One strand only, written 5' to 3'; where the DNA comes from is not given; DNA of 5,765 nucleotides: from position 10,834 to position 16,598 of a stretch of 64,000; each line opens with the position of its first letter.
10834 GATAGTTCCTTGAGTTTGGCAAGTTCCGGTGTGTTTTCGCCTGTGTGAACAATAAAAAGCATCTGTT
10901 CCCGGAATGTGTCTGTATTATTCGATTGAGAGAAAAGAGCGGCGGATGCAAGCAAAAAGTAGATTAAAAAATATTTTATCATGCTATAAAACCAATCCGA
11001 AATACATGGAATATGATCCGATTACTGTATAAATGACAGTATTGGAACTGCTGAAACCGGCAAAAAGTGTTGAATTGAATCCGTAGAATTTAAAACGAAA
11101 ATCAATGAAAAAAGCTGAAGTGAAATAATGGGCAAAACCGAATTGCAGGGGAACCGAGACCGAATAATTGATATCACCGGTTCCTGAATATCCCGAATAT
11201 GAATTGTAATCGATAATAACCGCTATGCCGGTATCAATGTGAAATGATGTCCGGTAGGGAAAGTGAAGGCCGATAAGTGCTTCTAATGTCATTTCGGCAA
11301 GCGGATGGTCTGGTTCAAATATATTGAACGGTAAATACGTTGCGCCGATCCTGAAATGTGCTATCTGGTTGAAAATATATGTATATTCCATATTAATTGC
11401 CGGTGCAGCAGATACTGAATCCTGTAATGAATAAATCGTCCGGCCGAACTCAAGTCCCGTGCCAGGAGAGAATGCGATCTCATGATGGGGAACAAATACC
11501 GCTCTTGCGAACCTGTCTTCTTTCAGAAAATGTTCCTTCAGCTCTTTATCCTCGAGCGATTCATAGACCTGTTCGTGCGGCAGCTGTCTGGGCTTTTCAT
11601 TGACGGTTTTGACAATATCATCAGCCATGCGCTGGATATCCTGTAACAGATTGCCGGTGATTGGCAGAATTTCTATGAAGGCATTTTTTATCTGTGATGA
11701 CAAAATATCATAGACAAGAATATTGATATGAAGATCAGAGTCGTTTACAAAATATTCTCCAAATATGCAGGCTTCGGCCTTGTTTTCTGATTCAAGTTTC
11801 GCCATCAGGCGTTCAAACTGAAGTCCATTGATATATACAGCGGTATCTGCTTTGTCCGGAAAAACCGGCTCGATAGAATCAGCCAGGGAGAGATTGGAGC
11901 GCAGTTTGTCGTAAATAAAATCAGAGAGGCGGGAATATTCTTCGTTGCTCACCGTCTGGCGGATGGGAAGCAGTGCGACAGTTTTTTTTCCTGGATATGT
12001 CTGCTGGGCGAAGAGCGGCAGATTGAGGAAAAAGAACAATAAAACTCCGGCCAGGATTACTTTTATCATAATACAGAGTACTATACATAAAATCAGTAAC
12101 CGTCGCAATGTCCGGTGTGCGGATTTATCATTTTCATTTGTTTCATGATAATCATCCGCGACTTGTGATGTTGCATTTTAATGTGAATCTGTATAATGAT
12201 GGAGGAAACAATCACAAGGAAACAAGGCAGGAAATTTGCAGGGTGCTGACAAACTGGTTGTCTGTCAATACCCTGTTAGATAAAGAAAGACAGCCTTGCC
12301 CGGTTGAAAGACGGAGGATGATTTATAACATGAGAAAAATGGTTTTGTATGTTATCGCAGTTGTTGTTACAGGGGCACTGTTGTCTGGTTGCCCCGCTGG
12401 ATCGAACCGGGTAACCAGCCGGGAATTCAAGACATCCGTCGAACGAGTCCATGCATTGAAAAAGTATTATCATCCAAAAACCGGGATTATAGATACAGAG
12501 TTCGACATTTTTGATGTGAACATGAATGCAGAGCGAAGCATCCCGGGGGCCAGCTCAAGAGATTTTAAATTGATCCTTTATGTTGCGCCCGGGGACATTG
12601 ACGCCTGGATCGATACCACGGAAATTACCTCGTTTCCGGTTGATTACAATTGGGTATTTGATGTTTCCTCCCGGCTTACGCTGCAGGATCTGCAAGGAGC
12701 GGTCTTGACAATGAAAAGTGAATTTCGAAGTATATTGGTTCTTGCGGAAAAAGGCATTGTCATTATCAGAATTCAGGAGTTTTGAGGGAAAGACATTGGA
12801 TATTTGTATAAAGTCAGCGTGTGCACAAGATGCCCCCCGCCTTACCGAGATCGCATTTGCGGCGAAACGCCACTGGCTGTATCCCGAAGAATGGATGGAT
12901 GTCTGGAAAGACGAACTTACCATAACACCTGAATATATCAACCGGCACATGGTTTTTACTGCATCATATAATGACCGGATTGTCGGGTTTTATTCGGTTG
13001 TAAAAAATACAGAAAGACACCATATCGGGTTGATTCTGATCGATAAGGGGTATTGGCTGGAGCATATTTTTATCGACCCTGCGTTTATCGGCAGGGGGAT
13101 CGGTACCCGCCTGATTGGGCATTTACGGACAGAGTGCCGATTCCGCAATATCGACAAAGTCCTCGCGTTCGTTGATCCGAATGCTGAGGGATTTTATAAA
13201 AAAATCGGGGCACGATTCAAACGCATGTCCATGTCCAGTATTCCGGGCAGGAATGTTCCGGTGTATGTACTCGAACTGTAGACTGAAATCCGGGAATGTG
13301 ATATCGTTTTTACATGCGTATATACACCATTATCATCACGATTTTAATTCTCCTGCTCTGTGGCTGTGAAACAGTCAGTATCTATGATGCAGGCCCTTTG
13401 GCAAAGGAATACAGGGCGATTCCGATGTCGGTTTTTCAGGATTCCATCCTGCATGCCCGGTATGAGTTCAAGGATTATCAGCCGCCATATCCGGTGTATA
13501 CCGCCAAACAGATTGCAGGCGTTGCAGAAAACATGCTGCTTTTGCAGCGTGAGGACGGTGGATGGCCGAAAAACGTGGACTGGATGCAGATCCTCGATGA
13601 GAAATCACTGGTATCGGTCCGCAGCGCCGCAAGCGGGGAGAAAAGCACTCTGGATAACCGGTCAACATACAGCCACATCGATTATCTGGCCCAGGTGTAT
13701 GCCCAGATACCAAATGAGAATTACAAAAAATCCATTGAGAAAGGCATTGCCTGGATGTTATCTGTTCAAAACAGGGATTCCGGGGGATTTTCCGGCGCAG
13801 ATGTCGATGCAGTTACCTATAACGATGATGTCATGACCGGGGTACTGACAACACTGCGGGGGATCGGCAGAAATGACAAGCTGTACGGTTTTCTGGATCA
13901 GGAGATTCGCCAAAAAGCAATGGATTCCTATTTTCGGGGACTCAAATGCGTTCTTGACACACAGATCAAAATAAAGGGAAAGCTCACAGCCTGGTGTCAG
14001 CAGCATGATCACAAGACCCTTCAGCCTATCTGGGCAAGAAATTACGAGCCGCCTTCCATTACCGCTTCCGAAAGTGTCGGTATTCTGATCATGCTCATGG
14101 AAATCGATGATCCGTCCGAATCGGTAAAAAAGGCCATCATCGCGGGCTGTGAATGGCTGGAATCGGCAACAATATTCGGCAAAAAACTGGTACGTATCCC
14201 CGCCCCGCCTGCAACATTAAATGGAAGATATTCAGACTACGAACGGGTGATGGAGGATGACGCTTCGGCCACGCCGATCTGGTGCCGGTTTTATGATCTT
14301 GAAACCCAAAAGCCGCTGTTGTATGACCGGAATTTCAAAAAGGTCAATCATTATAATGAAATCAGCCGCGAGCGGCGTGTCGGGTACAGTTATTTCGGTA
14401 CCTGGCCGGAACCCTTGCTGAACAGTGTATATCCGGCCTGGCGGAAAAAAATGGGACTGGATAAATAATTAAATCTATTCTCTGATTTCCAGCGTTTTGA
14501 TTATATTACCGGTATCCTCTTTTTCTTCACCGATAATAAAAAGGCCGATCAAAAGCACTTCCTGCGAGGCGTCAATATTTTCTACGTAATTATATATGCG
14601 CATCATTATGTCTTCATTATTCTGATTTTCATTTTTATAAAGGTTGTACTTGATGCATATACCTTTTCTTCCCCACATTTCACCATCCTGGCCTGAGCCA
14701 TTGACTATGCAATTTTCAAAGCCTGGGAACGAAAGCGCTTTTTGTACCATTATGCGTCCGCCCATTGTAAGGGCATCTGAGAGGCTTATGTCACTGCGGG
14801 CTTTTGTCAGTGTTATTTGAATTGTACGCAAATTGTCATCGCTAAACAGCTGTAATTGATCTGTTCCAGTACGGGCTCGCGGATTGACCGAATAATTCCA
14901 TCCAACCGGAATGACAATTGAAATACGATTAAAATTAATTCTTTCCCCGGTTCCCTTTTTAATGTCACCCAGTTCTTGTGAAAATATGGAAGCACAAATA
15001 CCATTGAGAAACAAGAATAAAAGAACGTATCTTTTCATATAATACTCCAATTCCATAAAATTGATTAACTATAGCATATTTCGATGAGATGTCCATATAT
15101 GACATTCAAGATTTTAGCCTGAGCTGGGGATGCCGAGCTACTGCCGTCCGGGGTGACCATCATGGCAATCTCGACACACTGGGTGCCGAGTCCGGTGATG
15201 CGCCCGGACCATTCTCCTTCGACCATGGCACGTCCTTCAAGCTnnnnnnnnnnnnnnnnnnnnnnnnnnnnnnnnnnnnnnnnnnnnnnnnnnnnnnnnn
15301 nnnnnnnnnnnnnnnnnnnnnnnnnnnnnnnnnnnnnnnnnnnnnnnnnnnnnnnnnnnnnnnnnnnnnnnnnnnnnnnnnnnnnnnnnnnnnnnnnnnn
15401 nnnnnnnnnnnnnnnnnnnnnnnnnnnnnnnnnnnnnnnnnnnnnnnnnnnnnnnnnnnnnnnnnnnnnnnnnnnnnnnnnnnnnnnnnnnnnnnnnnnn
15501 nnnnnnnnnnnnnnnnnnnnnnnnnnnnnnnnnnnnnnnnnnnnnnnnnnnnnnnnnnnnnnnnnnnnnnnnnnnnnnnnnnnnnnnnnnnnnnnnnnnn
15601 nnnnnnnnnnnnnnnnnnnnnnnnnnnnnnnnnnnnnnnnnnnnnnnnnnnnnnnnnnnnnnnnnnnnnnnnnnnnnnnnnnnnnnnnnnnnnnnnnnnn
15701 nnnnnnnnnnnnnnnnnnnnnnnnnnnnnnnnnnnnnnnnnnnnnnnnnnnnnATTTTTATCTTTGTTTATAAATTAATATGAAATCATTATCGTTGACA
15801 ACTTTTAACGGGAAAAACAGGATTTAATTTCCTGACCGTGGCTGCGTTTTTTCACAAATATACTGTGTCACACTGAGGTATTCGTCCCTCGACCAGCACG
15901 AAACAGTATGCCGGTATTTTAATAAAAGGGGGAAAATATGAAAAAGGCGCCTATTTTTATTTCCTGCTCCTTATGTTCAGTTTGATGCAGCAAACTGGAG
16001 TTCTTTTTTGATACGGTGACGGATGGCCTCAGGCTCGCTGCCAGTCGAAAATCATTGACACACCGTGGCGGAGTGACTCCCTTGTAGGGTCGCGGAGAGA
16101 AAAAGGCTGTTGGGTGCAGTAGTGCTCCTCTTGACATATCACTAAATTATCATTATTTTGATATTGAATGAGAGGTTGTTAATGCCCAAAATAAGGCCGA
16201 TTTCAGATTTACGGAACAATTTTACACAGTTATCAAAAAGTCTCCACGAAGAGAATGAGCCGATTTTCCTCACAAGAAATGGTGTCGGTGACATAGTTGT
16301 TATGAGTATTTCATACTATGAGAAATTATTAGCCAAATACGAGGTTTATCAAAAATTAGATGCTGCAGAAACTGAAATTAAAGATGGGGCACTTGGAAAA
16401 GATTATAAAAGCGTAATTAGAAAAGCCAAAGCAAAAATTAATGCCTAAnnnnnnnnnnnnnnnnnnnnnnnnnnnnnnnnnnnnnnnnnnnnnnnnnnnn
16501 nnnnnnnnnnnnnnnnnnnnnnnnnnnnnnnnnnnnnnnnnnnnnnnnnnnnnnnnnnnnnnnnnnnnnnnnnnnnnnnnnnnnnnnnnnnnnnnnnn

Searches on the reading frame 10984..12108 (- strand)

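Call 43: search_protein_families(library=pfam, proteins=[window:10984-12108:-], max_evalue=0.001)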
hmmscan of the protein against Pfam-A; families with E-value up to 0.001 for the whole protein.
window:10984-12108:- (374 aa): 1 family
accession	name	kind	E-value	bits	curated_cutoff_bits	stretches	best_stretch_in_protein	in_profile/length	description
PF10895.14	DUF2715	-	3.9e-05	24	22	0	276-337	67-123/152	Domain of unknown function (DUF2715)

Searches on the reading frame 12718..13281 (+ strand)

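Call 43: search_protein_families(library=pfam, proteins=[window:12718-13281:+], max_evalue=0.001)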
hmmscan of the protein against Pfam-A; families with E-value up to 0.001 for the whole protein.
window:12718-13281:+ (187 aa): 3 families
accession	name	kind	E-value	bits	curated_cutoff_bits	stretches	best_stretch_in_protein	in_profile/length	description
PF00583.31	Acetyltransf_1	-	5.6e-13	49.6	20.7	1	54-164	7-115/116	Acetyltransferase (GNAT) family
PF13673.13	Acetyltransf_10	-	1.7e-11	44.7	23.6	1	79-164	33-106/128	Acetyltransferase (GNAT) domain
PF13508.13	Acetyltransf_7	-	7.3e-11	42.7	27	1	77-164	3-81/84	Acetyltransferase (GNAT) domain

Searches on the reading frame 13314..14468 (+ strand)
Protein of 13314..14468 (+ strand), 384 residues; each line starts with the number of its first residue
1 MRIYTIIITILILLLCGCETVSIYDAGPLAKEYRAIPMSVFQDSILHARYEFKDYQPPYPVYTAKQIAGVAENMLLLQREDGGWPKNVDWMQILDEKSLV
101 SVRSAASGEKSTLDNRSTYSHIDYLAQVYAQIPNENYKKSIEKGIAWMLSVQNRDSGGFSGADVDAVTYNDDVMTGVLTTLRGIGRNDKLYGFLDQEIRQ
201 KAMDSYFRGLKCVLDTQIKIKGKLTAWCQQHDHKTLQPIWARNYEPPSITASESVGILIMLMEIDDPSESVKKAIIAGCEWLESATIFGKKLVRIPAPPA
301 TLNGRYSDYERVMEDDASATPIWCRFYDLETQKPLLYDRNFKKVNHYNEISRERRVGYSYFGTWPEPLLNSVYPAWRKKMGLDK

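Call 43: search_protein_families(library=pfam, proteins=[window:13314-14468:+], max_evalue=0.001)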
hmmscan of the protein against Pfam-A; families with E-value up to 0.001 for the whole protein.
window:13314-14468:+ (384 aa): 1 family
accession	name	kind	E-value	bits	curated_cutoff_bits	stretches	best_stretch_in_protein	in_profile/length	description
PF09492.16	Pec_lyase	-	2e-70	237.8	22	1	78-368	1-291/292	Pectic acid lyase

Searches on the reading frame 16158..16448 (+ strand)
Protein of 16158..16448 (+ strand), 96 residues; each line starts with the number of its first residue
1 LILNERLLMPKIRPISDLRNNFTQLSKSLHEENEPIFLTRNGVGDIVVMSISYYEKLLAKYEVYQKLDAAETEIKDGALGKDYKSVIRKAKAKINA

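Call 55: search_protein_families(library=pfam, proteins=[window:16158-16448:+], max_evalue=0.01)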
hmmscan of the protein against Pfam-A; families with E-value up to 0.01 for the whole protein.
window:16158-16448:+ (96 aa): 2 families
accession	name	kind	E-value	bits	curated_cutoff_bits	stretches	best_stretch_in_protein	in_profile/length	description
PF02604.26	PhdYeFM_antitox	-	1.5e-11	44.3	29.8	1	11-63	2-54/74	Antitoxin Phd_YefM, type II toxin-antitoxin system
PF12910.14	PHD_like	-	0.00068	20.1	27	1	14-66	6-59/141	Antitoxin of toxin-antitoxin, RelE / RelB, TA system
